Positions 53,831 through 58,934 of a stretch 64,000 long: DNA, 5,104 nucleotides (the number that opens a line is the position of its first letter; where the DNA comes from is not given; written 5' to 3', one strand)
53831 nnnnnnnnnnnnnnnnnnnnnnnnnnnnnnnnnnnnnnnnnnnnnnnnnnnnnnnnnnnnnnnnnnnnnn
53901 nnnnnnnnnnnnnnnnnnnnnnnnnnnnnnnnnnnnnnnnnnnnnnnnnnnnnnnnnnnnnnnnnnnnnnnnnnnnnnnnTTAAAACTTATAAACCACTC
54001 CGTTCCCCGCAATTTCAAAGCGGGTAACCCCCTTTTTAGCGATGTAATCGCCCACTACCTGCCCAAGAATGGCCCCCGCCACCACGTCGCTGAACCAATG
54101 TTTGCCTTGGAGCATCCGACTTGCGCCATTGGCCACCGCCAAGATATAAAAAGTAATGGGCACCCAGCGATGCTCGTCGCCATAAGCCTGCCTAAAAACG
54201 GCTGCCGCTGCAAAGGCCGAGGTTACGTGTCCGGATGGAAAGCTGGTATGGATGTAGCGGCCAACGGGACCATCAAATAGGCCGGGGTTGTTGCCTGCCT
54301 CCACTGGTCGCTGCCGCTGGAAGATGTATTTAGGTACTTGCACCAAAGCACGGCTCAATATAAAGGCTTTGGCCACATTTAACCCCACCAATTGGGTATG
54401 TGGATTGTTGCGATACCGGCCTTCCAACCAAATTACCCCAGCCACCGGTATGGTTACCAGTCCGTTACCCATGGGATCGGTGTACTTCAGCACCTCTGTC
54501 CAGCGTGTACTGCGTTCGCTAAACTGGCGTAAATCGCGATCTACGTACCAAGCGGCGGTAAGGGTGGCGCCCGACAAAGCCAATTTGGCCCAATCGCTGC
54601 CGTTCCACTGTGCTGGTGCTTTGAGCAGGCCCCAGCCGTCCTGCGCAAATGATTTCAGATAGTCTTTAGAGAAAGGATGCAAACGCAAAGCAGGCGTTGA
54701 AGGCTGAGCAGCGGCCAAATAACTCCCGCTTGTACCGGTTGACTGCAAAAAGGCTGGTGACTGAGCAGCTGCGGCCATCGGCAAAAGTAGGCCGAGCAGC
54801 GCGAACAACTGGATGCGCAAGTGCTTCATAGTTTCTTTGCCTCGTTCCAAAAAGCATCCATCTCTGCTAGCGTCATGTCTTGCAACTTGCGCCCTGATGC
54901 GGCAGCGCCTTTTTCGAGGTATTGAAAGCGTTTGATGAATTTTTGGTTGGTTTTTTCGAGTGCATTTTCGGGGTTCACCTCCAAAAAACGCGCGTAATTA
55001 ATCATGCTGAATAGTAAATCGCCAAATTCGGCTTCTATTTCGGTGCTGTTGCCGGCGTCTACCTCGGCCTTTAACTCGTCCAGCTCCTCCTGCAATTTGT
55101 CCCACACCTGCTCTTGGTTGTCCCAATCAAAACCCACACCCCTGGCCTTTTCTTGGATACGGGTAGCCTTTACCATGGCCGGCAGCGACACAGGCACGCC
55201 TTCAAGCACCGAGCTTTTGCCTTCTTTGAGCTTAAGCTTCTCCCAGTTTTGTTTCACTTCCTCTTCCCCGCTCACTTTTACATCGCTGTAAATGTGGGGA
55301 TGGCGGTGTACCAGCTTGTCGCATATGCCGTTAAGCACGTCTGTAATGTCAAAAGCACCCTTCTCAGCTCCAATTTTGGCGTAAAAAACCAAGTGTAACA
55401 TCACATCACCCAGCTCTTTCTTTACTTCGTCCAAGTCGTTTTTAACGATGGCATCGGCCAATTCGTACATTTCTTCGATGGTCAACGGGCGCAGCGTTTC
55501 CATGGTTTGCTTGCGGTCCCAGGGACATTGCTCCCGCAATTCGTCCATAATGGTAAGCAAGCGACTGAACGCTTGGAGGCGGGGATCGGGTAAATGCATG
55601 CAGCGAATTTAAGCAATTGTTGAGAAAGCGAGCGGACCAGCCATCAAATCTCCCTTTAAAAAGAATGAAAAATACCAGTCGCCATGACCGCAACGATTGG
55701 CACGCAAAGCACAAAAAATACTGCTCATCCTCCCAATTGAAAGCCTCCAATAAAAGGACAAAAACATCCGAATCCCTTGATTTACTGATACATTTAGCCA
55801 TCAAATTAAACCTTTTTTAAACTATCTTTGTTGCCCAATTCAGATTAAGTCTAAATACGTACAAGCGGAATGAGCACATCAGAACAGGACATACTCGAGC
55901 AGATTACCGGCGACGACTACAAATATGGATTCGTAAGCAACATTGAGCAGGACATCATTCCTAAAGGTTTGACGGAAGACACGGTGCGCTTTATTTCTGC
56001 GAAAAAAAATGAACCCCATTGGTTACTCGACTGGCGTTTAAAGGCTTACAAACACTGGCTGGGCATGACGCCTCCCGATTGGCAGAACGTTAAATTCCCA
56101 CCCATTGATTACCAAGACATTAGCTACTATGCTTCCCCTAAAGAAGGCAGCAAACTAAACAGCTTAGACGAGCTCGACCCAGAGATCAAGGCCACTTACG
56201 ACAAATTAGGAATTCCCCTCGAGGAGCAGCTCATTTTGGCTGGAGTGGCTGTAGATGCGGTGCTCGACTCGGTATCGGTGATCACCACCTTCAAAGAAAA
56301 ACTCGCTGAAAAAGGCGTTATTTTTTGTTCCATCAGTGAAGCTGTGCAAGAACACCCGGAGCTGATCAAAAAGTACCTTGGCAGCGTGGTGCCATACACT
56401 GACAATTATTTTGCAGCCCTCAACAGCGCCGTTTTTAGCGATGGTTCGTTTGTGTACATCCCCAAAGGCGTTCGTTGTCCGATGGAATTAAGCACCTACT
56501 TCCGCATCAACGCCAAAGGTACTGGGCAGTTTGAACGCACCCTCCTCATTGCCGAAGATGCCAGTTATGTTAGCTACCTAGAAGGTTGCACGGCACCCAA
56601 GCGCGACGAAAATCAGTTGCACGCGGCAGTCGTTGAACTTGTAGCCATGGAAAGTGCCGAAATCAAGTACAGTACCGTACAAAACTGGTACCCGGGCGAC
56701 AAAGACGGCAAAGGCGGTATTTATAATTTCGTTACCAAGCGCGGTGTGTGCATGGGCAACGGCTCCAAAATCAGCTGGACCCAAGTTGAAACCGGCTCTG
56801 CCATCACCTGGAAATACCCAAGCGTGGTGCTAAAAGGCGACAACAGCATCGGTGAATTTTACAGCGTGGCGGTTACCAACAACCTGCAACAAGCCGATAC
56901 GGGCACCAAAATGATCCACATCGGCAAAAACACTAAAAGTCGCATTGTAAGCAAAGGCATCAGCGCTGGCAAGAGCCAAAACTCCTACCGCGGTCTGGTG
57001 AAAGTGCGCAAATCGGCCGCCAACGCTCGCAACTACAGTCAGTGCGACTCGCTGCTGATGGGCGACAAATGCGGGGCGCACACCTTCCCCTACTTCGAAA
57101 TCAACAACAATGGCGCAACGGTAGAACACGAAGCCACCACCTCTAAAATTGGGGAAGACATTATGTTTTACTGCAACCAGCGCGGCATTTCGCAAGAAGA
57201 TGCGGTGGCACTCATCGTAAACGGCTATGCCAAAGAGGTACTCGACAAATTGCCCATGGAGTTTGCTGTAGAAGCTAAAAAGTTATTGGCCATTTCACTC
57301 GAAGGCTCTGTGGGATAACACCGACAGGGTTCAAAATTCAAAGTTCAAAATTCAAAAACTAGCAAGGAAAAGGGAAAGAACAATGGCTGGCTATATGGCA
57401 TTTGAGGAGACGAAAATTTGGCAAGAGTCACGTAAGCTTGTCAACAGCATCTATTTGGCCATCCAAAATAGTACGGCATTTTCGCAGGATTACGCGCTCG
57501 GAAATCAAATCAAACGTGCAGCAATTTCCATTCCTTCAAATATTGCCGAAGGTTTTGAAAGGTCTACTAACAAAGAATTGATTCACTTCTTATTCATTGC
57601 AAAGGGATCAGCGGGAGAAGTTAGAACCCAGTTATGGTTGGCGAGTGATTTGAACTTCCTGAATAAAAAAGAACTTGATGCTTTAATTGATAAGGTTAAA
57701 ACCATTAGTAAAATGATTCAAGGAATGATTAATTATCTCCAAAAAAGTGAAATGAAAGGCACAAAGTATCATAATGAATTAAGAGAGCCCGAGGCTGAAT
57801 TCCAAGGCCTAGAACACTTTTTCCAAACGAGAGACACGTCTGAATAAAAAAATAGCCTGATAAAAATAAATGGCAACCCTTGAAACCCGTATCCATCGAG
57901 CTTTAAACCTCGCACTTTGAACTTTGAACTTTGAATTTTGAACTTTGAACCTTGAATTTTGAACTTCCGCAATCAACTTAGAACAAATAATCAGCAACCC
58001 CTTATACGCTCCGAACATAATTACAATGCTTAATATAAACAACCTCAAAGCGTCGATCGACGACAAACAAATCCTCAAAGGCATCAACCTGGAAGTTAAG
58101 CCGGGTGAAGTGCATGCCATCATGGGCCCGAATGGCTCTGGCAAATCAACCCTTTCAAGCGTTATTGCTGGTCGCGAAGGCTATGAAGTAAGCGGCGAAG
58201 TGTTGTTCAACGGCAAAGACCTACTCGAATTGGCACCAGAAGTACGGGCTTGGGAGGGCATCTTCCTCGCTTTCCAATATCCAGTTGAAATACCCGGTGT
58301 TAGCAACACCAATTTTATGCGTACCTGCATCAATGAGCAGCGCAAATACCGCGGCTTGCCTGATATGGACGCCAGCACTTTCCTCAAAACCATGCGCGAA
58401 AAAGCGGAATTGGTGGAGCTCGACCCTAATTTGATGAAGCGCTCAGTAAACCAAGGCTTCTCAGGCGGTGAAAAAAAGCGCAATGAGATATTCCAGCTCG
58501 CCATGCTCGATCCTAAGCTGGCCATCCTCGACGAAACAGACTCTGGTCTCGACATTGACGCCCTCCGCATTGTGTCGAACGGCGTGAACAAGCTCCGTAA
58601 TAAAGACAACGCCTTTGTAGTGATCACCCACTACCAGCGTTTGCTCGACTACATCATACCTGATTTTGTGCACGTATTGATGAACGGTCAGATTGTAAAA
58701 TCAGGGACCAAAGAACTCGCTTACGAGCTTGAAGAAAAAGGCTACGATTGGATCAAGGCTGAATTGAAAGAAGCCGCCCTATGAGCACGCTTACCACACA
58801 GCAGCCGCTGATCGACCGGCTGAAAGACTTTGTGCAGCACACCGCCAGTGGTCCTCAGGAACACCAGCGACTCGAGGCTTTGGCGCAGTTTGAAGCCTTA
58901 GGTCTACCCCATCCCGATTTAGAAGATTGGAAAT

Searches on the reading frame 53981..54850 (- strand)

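Call 72: search_protein_families(library=pfam, proteins=[window:53981-54850:-])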
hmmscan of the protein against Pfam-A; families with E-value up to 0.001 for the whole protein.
window:53981-54850:- (289 aa): 2 families
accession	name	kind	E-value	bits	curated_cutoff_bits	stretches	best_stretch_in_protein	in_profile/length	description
PF01569.27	PAP2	-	3.2e-19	69.4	27.2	1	159-267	5-118/130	PAP2 superfamily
PF14378.12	PAP2_3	-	3.5e-07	30.7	27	1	202-263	125-184/190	PAP2 superfamily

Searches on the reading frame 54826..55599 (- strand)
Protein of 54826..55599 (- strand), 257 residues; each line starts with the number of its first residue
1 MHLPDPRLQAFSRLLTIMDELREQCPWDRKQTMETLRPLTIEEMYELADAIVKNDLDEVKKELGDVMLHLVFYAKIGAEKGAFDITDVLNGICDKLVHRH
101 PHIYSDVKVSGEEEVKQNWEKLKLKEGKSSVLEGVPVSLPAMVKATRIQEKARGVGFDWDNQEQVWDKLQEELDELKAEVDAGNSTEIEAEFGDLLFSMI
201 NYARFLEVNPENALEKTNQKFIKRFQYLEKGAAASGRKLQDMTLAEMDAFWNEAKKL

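Call 72: search_protein_families(library=pfam, proteins=[window:54826-55599:-])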
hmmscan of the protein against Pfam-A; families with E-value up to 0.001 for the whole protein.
window:54826-55599:- (257 aa): 2 families
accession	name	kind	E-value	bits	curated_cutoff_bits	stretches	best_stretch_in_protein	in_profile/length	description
PF03819.22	MazG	-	8.9e-37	125.7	22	2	31-103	1-73/74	MazG nucleotide pyrophosphohydrolase domain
PF01503.22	PRA-PH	-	3.9e-09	37.2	21.3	1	25-71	18-65/86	Phosphoribosyl-ATP pyrophosphohydrolase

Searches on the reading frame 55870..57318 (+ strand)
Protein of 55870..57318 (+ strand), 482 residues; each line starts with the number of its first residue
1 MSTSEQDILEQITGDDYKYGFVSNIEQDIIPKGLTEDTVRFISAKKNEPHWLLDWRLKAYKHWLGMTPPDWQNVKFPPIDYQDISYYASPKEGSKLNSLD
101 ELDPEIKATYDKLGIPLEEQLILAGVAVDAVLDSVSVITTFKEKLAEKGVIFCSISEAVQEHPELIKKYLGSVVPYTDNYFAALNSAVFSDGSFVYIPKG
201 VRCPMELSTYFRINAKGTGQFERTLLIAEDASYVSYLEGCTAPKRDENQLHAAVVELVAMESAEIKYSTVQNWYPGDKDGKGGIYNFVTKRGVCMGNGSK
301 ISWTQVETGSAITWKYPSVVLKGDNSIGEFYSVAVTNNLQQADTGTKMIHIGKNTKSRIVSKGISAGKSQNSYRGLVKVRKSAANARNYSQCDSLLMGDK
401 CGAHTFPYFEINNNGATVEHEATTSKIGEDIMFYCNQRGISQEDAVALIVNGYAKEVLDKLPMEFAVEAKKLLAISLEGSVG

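Call 72: search_protein_families(library=pfam, proteins=[window:55870-57318:+])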
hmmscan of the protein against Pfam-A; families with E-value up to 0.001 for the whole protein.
window:55870-57318:+ (482 aa): 2 families
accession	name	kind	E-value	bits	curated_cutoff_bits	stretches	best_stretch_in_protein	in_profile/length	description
PF01458.23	SUFBD_core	-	9.9e-77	257.9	27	1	211-452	1-231/232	SUF system FeS cluster assembly, SufBD core domain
PF19295.5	SufBD_N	-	1.3e-12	48.2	23.5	1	143-203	106-166/172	SufBD protein N-terminal region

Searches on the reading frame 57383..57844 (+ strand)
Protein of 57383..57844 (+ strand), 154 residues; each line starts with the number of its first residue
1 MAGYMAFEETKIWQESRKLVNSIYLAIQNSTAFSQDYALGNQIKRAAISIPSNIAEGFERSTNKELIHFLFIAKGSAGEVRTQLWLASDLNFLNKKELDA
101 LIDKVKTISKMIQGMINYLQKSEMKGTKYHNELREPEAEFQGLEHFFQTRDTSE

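Call 92: search_protein_families(library=pfam, proteins=[window:57383-57844:+], max_evalue=0.01)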
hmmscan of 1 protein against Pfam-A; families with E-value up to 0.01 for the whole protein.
window:57383-57844:+ (154 aa): 2 families
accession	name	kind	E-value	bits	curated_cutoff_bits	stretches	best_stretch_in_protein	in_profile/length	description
PF05635.17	23S_rRNA_IVP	-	8.4e-35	119.6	33.8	1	8-114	1-106/106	23S rRNA-intervening sequence protein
PF22296.2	bAvd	-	9.9e-05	23.2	40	1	13-118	4-106/107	bAvd-like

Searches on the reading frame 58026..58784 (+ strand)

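Call 72: search_protein_families(library=pfam, proteins=[window:58026-58784:+])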
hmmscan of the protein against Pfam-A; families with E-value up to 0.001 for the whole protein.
window:58026-58784:+ (252 aa): 4 families
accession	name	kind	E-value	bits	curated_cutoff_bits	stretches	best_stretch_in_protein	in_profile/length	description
PF00005.33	ABC_tran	-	1.9e-23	84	25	1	17-171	1-135/137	ABC transporter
PF02463.25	SMC_N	-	1.3e-07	31.7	40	0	145-210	137-205/220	RecF/RecN/SMC N terminal domain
PF13304.12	AAA_21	-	0.00057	20.5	27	0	30-47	2-19/304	AAA domain, putative AbiEii toxin, Type IV TA system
PF13555.12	AAA_29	-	0.00096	19.3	27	0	21-43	16-38/61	P-loop containing region of AAA domain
